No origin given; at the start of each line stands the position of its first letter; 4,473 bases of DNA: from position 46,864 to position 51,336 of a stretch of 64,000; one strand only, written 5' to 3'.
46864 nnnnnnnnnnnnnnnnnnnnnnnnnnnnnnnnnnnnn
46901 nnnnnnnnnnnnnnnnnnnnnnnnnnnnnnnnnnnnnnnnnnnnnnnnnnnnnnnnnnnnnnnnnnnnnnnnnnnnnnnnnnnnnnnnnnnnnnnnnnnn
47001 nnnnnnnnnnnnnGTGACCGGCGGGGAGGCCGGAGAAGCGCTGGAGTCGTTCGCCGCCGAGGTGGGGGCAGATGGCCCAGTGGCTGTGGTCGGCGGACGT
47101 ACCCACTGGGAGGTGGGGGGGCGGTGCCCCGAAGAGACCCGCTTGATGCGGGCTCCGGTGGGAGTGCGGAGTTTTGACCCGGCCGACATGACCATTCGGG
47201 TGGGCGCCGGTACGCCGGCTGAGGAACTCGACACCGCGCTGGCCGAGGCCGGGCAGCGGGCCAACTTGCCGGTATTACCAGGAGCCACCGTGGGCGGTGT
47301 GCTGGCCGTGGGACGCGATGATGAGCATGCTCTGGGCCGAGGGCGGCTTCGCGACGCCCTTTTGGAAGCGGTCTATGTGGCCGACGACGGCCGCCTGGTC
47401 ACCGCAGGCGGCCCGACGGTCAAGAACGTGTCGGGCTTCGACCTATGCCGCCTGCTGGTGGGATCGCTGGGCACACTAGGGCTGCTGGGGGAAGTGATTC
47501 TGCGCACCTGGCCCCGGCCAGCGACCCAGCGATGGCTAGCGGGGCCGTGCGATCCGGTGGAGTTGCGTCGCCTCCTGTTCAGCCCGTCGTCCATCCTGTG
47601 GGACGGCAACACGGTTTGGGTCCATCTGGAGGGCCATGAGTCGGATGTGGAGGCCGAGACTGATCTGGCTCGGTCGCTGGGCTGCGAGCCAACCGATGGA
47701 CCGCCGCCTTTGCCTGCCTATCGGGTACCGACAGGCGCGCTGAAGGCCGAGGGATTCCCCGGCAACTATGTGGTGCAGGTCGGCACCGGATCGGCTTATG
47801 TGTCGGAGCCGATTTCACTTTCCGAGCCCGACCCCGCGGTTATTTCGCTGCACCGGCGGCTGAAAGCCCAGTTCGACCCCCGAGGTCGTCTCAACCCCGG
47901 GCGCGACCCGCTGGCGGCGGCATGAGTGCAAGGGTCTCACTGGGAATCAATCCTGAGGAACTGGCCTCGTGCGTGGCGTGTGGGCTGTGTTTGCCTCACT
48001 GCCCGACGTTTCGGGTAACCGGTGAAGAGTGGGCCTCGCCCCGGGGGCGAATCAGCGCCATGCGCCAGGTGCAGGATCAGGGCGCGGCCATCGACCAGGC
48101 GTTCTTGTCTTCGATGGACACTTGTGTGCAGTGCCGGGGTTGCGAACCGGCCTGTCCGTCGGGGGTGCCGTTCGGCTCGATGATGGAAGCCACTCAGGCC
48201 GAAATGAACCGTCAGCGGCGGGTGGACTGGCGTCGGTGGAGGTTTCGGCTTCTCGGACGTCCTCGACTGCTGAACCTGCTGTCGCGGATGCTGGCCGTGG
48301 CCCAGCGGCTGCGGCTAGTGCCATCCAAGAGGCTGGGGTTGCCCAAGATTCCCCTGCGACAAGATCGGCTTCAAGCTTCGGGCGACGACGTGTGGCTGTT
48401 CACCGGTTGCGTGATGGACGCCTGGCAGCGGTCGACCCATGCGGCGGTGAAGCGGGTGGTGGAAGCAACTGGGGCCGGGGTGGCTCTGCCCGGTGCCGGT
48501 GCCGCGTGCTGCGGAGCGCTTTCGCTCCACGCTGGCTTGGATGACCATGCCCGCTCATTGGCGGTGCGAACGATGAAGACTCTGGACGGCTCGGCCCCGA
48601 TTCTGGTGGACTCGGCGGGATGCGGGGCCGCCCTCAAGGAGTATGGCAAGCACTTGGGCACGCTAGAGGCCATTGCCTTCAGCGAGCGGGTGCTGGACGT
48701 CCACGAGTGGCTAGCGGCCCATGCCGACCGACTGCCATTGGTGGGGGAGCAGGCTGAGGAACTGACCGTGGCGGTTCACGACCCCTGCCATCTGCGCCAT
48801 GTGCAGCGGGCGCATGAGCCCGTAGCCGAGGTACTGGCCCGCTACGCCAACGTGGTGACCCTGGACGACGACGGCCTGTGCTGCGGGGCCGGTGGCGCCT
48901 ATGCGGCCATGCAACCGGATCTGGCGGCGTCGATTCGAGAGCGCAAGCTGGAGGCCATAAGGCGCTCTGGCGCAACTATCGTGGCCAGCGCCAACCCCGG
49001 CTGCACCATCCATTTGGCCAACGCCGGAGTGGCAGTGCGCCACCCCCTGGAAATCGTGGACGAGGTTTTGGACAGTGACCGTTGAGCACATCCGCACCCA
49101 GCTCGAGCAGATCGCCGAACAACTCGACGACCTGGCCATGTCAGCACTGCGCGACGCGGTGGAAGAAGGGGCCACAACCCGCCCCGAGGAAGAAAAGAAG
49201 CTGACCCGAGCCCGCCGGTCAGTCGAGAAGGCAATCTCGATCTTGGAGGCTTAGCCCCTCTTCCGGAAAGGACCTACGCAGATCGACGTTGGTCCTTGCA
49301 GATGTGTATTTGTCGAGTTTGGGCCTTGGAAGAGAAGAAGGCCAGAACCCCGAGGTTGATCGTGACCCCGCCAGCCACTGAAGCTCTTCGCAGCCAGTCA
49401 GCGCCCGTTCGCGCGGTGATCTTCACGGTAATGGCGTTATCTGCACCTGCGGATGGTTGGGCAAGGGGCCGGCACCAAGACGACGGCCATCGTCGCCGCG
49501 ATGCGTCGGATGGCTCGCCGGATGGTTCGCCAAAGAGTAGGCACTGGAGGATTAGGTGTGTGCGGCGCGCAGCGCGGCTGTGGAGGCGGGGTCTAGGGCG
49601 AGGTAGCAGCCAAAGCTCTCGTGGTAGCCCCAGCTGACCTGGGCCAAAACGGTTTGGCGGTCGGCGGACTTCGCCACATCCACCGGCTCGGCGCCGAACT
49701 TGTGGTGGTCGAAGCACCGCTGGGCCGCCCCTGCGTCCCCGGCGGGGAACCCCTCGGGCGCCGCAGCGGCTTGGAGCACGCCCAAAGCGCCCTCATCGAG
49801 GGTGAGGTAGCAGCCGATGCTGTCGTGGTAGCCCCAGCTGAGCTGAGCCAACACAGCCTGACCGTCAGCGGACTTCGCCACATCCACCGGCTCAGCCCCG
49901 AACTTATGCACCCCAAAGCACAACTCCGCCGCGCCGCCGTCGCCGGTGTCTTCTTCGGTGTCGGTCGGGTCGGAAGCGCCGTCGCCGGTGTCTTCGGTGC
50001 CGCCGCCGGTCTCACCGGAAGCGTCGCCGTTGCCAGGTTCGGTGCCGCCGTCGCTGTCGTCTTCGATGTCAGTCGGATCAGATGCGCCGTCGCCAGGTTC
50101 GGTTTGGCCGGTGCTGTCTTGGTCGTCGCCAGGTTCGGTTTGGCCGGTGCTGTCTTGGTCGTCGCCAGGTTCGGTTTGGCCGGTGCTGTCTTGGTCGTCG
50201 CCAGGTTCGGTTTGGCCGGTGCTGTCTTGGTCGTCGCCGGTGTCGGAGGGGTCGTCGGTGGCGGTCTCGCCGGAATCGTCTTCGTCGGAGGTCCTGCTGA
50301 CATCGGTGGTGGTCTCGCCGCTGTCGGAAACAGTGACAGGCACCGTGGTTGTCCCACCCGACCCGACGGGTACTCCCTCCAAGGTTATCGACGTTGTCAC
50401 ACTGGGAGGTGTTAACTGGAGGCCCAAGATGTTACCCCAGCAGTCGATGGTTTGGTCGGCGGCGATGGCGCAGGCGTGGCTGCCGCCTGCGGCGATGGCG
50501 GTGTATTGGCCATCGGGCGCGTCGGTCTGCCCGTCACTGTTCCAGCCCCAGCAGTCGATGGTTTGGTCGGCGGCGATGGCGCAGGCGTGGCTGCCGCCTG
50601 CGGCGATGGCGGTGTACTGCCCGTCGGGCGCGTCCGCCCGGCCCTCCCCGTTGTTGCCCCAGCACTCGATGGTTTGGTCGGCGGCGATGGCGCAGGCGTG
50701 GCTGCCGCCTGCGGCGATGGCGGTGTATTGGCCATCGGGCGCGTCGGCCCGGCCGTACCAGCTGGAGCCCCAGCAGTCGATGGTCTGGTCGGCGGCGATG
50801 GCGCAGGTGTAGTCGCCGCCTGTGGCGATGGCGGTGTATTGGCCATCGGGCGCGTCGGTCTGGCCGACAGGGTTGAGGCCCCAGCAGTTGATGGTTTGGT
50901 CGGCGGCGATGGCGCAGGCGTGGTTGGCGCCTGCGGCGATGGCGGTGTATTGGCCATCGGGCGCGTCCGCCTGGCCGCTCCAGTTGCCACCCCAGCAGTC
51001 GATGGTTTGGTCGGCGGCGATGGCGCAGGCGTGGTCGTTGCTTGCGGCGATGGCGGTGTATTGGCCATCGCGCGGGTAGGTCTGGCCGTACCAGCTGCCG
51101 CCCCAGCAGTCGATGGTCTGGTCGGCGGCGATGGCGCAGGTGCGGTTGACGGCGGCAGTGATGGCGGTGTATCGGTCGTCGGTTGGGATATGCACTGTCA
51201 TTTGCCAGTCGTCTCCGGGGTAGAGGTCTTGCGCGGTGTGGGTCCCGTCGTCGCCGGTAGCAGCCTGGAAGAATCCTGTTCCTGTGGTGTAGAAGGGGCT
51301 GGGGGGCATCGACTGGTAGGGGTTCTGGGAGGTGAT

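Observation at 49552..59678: Accessory locus: three secreted repeat proteins sharing one module, two Gn switches, a gene remnant and a DUF222-HNH gene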

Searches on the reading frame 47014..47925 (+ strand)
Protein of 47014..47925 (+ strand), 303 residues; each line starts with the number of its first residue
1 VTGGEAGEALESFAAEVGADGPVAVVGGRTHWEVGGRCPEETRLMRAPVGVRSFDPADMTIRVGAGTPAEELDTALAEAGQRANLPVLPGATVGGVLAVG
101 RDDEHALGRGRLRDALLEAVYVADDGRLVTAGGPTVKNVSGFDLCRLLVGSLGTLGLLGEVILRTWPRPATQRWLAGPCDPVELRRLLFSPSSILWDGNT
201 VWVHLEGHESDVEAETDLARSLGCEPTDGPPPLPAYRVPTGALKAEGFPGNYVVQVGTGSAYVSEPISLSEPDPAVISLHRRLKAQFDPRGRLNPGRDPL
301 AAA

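Call 7: search_protein_families(library=pfam, proteins=[window:47014-47925:+], max_evalue=0.01)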
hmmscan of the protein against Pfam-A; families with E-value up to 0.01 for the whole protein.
window:47014-47925:+ (303 aa): 2 families
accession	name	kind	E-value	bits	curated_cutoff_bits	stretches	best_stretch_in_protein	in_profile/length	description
PF01565.28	FAD_binding_4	-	2.5e-11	43.9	26.4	1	21-131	25-138/139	FAD binding domain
PF02913.24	FAD-oxidase_C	-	0.00047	20.4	21.2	1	271-296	221-246/248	FAD linked oxidases, C-terminal domain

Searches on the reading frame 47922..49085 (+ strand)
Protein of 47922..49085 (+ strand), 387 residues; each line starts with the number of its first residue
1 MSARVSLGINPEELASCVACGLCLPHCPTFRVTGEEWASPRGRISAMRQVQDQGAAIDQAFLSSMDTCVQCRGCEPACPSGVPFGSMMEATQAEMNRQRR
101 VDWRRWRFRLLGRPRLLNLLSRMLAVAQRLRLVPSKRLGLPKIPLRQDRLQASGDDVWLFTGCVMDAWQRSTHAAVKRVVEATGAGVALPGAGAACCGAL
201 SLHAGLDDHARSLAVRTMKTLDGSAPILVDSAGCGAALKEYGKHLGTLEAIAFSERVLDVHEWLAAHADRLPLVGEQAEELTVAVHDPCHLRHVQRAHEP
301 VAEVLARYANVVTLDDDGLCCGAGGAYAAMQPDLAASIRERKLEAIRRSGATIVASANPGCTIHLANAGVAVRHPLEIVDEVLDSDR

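Call 7: search_protein_families(library=pfam, proteins=[window:47922-49085:+], max_evalue=0.01)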
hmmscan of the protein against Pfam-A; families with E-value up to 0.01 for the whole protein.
window:47922-49085:+ (387 aa): 13 families
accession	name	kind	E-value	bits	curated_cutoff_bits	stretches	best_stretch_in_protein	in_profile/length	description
PF02754.22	CCG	-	5.7e-25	87.7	20.6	2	283-365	1-84/85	Cysteine-rich domain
PF13183.11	Fer4_8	-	2.1e-12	47.8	27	1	13-82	1-68/68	4Fe-4S dicluster domain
PF13534.11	Fer4_17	-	3e-10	40.9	22.2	1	16-82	1-60/61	4Fe-4S dicluster domain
PF12838.12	Fer4_7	-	9e-08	32.9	27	1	16-82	1-52/52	4Fe-4S dicluster domain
PF12837.12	Fer4_6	-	3.2e-06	27.3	25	1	65-83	6-24/24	4Fe-4S binding domain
PF13484.11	Fer4_16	-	4.6e-06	27.8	30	1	17-80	2-65/66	4Fe-4S double cluster binding domain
PF00037.32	Fer4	-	2.5e-05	24.3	21.1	0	65-82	5-22/24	4Fe-4S binding domain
PF12797.12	Fer4_2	-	4.9e-05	23.5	24.5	0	65-80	7-22/22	4Fe-4S binding domain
PF13187.11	Fer4_9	-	6.8e-05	23.3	27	1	17-81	2-50/52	4Fe-4S dicluster domain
PF13237.11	Fer4_10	-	0.00013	22.2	25.5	1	14-79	6-53/53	4Fe-4S dicluster domain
PF12800.12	Fer4_4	-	0.00055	20.5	24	0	66-81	2-17/17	4Fe-4S binding domain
PF14697.11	Fer4_21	-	0.0021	18.6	35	0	15-29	39-53/59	4Fe-4S dicluster domain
PF25160.1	LdpA_Fe-S-bd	-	0.0088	16.2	27.6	0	15-33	26-44/49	LdpA Fe-S cluster-binding domain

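Call 21: find_related_loci(query=window:47922-49085:+, collection=genome_contigs, flank=10000)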
Query window:47922-49085:+ (387 aa) in genome_contigs; peptide patterns used: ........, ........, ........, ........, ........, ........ (x = any residue, [..] = any of these).
599 stretches matched a pattern (row limit reached: there are more); 466 encode a relative of the query (tblastn E <= 1e-3); the best 80 are kept; 80 distinct loci.
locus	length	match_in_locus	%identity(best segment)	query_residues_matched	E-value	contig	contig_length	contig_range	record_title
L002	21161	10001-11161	95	1-387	0e+0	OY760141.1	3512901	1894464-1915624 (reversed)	MAG: Acidimicrobiales bacterium isolate 5b15a54b-9cf3-459b-830c-82dda2a8371f genome assembly, chromosome: 1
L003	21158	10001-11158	93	1-386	0e+0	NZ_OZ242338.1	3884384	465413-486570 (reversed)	MAG: Candidatus Poriferisocius sp. isolate b1648d6f-d579-441a-9e02-68cbdfacbddd chromosome 1, complete sequence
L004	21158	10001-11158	88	1-386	0e+0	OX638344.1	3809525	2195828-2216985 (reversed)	MAG: uncultured Acidimicrobiales bacterium isolate f043cee6-6750-45b5-b834-f9289512c0be genome assembly, chromosome: 1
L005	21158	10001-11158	90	1-386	0e+0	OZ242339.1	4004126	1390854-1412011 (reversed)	MAG: Acidimicrobiales bacterium isolate d2f1fe46-59da-42e5-8b0a-fdf35f8109fa genome assembly, chromosome: 1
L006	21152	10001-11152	83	3-386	0e+0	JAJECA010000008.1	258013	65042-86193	MAG: Acidimicrobiia bacterium isolate jk18x9bins.74 k141_277556, whole genome shotgun sequence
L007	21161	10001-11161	83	1-387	0e+0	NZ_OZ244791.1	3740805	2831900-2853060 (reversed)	MAG: Candidatus Poriferisocius sp. isolate cde17ac8-0948-4364-bd42-6cfd40f4f062 chromosome 1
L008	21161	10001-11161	85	1-387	0e+0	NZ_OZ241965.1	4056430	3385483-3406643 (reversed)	MAG: Candidatus Poriferisocius sp. isolate b25f411a-8abc-437d-a916-241d4d5bb498 chromosome 1, complete sequence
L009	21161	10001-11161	85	1-387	0e+0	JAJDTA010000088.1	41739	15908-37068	MAG: Acidimicrobiia bacterium isolate jk18x11bins.4 k141_1524721, whole genome shotgun sequence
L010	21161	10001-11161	82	1-387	0e+0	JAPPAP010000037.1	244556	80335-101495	MAG: bacterium isolate IRC1_bin_38 NODE_33_length_244556_cov_32.9107, whole genome shotgun sequence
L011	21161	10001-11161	84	1-387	0e+0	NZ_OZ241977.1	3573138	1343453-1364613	MAG: Candidatus Poriferisocius sp. isolate 487b4cec-4729-4ab4-8a52-7084cce3f8e8 chromosome 1, complete sequence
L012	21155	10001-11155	80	1-385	0e+0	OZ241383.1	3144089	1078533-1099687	MAG: Acidimicrobiales bacterium isolate a90f8c27-fa5a-4faf-816a-670666cf7771 genome assembly, chromosome: 1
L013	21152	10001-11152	84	1-384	0e+0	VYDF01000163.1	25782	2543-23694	MAG: Acidimicrobiia bacterium isolate SB0675_bin_33 NODE_845_length_25782_cov_7.200995, whole genome shotgun sequence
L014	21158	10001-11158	85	1-386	0e+0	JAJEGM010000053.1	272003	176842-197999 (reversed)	MAG: Acidimicrobiia bacterium isolate p16x57bins.12 k141_719943, whole genome shotgun sequence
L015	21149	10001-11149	83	1-383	0e+0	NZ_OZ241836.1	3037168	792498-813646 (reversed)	MAG: Candidatus Poriferisocius sp. isolate 5d59ea5e-8437-4482-86ca-0ed14f63a534 chromosome 1, complete sequence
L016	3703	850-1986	84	6-384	0e+0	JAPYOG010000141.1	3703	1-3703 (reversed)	MAG: Candidatus Poriferisocius anaerobius isolate m_rhhh12 Seq141, whole genome shotgun sequence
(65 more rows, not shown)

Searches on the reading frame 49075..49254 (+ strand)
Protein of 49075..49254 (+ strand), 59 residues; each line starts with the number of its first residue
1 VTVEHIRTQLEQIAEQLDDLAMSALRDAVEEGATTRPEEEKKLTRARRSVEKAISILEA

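Call 68: search_protein_families(library=pfam, proteins=[window:49075-49254:+], max_evalue=5)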
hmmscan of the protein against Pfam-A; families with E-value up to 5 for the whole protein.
window:49075-49254:+ (59 aa): 1 family
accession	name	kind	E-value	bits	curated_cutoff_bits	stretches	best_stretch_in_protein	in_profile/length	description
PF06414.18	Zeta_toxin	-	0.079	12.8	22.3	1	3-49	73-119/199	Zeta toxin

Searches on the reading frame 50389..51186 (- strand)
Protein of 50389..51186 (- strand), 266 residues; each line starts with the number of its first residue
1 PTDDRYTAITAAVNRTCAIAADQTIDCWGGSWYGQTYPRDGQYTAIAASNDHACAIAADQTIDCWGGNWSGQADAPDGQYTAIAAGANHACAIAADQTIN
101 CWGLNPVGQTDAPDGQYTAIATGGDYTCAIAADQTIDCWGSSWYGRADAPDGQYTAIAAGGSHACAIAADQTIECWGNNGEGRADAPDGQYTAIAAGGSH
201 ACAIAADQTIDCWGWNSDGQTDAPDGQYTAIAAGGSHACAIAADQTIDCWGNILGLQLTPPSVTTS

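Call 79: search_solved_structures(query=window:50389-51186:-, max_evalue=0.001, show_alignments=1)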
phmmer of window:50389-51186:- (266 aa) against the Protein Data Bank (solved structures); distinct sequences matched with E-value up to 0.001: 16.
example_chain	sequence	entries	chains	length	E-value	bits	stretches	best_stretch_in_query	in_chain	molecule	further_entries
7a0j_AAA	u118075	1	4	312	3.5e-25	92.1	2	93-251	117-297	Serine/threonine-protein kinase-like protein ACR4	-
6g6o_A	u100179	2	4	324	5e-08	35.8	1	6-256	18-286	Ika8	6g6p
6xzm_A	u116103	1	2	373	1.4e-07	34.3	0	186-225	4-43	Ultraviolet-B receptor UVR8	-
6xzn_A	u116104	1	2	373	2.2e-07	33.7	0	192-222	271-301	Ultraviolet-B receptor UVR8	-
4dnu_A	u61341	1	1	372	5.3e-07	32.5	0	192-222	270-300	AT5g63860/MGI19_6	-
6xzl_A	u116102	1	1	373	5.9e-07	32.3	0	186-225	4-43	Ultraviolet-B receptor UVR8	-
4dnv_A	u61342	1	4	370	9.6e-07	31.6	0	187-225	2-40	AT5g63860/MGI19_6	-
4d9s_A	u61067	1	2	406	1.7e-06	30.8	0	185-225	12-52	UVB-resistance protein UVR8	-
8gqe_B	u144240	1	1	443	2.8e-06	30.1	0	156-221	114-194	Ultraviolet-B receptor UVR8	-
7vgg_B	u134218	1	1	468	3.9e-06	29.6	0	161-225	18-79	Ultraviolet-B receptor UVR8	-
4nc4_A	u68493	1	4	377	4.9e-06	29.3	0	192-222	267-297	Ultraviolet-B receptor UVR8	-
4dnw_A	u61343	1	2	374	6.4e-06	28.9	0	156-220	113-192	AT5g63860/MGI19_6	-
4naa_A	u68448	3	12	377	1.8e-05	27.4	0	192-222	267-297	Ultraviolet-B receptor UVR8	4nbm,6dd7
3of7_A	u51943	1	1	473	4e-05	26.3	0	82-112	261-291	Regulator of chromosome condensation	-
5t94_A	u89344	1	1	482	4.6e-05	26.1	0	82-112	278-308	Guanine nucleotide exchange factor SRM1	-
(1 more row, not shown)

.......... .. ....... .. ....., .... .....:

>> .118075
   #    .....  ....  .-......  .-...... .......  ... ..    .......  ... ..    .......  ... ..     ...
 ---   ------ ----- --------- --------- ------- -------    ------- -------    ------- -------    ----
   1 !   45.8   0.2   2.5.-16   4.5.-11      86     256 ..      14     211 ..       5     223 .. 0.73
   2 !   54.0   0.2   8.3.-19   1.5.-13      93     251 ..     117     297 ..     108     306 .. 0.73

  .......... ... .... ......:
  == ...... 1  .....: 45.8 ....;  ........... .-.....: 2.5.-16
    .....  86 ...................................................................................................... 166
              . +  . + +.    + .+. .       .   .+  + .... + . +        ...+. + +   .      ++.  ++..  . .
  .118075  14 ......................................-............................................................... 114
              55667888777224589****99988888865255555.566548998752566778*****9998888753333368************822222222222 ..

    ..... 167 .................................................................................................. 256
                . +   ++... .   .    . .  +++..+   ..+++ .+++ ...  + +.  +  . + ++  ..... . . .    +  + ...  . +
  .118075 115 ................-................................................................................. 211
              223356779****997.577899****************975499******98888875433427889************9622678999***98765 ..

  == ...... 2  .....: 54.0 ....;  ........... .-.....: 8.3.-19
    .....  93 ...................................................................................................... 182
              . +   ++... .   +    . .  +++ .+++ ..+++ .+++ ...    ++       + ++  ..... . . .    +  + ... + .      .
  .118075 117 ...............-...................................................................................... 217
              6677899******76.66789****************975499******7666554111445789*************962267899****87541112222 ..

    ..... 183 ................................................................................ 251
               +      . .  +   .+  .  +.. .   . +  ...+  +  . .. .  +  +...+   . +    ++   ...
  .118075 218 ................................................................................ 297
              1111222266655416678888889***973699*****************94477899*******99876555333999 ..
